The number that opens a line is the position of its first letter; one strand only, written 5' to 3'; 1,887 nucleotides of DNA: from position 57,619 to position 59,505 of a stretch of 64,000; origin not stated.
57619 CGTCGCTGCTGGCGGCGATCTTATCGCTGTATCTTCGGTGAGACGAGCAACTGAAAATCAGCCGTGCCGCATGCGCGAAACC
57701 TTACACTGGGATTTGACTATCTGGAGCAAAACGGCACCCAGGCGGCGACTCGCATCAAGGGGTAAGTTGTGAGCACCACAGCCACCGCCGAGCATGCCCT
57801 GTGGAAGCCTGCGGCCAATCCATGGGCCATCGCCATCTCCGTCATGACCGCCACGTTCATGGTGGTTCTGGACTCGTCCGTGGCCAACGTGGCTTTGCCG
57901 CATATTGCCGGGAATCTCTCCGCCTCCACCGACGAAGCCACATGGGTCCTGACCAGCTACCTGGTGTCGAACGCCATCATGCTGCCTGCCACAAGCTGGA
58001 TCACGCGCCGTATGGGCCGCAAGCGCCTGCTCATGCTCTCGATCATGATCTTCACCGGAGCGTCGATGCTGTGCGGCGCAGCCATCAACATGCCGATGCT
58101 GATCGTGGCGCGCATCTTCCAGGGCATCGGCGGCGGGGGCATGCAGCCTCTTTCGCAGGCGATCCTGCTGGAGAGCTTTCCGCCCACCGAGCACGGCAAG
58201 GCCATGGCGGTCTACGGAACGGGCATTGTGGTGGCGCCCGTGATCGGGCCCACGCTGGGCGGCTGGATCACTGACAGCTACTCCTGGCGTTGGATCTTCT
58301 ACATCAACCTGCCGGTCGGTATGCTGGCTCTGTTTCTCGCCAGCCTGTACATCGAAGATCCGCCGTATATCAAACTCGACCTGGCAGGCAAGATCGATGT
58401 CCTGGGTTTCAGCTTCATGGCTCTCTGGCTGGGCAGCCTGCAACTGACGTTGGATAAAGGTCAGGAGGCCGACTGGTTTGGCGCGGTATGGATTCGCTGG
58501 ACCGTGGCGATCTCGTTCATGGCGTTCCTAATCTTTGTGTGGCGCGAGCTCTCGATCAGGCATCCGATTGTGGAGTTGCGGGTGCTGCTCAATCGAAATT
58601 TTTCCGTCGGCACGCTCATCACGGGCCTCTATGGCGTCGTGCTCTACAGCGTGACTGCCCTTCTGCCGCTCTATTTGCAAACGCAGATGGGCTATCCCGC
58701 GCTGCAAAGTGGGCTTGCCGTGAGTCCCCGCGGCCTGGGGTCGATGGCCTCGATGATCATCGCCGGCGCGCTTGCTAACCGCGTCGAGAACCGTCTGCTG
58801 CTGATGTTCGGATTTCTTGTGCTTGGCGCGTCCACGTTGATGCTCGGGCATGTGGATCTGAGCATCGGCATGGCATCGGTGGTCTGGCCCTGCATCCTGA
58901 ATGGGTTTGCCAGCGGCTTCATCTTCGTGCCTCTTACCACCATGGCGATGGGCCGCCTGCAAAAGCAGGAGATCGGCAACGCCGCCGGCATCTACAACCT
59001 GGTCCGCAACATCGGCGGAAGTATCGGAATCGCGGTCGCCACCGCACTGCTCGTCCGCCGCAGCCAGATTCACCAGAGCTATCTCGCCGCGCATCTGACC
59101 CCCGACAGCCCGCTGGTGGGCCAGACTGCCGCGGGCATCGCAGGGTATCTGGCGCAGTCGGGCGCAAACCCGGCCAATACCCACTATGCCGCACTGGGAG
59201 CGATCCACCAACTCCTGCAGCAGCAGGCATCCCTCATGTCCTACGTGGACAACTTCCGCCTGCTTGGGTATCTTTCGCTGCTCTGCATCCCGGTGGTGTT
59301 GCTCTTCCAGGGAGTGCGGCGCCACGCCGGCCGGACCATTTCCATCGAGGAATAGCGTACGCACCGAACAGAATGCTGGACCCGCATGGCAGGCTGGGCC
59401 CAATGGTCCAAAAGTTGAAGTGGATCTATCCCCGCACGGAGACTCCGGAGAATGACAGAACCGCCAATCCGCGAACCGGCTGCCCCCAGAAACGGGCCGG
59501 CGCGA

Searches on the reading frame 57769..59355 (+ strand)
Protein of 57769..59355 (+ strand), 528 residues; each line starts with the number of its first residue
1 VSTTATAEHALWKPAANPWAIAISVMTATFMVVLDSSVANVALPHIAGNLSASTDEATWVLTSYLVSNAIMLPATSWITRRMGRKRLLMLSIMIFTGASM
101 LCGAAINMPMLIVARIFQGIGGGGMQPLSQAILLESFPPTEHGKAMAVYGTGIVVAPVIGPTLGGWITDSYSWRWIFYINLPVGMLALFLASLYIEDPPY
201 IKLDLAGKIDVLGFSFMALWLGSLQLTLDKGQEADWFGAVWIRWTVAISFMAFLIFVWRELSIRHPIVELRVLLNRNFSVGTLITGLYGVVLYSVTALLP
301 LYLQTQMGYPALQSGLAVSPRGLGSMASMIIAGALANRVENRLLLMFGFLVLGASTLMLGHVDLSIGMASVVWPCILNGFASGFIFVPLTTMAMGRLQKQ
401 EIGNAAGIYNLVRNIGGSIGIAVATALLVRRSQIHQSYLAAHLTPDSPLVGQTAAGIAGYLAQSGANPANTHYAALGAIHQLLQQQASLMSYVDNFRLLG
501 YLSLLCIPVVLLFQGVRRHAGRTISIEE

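Call 53: search_protein_families(library=pfam, proteins=[window:57769-59355:+], max_evalue=0.00001)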
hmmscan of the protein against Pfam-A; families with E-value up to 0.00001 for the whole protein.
window:57769-59355:+ (528 aa): 3 families
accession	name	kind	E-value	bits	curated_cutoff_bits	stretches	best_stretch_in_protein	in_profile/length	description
PF07690.21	MFS_1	-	1.8e-66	224.9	33.4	1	26-420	2-346/347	Major Facilitator Superfamily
PF00083.30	Sugar_tr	-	2.4e-11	43.6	22.3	1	37-193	28-190/452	Sugar (and other) transporter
PF06609.19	TRI12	-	2.2e-06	26.8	23.2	1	26-203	53-225/599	Fungal trichothecene efflux pump (TRI12)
